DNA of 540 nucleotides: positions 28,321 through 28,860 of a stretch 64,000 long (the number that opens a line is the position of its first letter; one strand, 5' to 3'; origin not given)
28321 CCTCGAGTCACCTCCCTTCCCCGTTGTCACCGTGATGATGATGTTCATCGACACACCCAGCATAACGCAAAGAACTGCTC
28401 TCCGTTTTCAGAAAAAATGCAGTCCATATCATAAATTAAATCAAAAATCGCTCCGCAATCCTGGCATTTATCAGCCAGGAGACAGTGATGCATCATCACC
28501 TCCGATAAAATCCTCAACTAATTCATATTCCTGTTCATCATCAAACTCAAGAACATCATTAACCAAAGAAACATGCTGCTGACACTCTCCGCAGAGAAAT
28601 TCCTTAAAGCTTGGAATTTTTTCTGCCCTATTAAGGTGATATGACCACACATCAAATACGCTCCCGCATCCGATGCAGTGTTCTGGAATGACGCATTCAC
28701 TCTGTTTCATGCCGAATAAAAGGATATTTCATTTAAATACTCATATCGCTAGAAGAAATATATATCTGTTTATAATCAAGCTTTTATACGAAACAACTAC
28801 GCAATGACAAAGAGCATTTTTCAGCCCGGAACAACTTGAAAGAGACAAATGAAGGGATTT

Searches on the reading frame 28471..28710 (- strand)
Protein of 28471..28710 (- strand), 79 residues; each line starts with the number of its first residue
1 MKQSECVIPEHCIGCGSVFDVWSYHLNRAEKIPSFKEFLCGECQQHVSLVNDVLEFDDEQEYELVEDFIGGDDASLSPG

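Call 3: search_protein_families(library=pfam, proteins=[window:28471-28710:-], max_evalue=0.1)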
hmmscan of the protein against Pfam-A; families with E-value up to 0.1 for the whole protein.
window:28471-28710:- (79 aa): 2 families
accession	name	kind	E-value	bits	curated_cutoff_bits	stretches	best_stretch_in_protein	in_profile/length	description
PF18912.6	DZR_2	-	0.045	14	27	0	6-48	4-32/56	Double zinc ribbon domain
PF23550.1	zf_Tbcl_Rhp7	-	0.086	12.8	27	0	10-46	5-36/39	DNA repair protein rhp7 treble clef domain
